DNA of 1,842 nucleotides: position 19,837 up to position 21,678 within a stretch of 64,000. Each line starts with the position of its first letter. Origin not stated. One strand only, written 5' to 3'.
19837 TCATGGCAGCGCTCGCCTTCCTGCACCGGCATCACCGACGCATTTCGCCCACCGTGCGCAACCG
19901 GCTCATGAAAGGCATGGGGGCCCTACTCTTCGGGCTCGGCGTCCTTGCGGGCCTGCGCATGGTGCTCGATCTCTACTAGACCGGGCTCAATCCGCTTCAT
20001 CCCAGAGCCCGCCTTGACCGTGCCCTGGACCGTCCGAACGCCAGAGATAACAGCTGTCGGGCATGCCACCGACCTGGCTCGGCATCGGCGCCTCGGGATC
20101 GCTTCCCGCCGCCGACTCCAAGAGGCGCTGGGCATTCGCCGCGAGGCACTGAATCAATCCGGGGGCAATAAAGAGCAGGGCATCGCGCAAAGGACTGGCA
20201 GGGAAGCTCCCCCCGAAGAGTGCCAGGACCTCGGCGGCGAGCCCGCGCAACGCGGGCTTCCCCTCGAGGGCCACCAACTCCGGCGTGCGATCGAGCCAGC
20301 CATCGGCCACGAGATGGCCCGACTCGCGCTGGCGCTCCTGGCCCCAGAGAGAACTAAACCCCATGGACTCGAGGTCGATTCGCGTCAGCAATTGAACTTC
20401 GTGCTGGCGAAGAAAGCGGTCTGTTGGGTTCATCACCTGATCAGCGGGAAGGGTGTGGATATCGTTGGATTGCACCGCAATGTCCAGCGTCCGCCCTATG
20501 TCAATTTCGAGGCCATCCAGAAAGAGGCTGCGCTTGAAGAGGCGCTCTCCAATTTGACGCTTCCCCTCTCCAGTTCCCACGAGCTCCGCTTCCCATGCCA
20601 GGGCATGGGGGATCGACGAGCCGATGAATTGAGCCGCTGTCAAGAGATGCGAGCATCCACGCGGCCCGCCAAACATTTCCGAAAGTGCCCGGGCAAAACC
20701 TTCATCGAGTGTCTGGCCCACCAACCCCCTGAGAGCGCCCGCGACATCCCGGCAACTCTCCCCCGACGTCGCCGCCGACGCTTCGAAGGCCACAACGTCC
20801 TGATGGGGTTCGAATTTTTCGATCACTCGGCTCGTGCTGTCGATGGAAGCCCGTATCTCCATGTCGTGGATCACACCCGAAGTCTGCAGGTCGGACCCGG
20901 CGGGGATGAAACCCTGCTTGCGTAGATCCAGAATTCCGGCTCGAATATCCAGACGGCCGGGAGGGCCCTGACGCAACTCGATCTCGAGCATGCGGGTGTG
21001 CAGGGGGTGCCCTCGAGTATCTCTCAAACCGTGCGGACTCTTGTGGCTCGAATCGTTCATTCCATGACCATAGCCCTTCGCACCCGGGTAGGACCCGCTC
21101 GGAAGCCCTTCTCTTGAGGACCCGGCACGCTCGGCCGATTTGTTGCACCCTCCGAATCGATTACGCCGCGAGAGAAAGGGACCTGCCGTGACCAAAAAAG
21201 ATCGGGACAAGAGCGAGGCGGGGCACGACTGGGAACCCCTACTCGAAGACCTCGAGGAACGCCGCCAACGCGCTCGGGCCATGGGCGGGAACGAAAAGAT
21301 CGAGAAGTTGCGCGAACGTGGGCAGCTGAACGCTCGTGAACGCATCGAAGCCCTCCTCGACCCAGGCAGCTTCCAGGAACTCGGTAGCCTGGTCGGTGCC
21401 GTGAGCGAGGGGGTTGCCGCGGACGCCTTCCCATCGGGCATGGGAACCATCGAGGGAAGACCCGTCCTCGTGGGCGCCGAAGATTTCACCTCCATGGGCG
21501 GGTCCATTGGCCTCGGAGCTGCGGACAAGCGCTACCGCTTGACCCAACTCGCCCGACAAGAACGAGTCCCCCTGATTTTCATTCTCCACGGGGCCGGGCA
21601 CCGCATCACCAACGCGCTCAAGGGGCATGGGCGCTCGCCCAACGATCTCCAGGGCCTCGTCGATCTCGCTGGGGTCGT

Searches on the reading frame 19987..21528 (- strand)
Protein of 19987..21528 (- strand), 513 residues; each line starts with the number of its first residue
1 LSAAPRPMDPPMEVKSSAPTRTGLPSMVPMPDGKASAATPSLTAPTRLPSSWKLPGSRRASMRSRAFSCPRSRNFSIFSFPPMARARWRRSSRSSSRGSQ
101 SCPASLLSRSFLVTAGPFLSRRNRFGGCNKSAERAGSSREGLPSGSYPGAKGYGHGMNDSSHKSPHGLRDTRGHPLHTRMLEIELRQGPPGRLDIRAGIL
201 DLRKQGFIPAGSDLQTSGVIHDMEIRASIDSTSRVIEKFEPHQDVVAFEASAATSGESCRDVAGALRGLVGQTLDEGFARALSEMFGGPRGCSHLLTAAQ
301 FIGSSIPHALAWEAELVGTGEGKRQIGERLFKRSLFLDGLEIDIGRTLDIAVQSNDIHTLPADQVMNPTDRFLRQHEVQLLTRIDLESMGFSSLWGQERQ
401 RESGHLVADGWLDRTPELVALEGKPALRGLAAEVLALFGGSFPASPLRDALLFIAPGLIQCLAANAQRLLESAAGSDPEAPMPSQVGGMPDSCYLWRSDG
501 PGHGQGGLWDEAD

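Call 41: search_protein_families(library=pfam, proteins=[window:19987-21528:-], max_evalue=0.001)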
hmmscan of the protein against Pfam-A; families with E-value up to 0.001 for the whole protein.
window:19987-21528:- (513 aa): 1 family
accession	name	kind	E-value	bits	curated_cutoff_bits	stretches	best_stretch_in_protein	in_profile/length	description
PF11136.13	DUF2889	-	1.9e-16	60.8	25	1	177-298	1-113/123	Protein of unknown function (DUF2889)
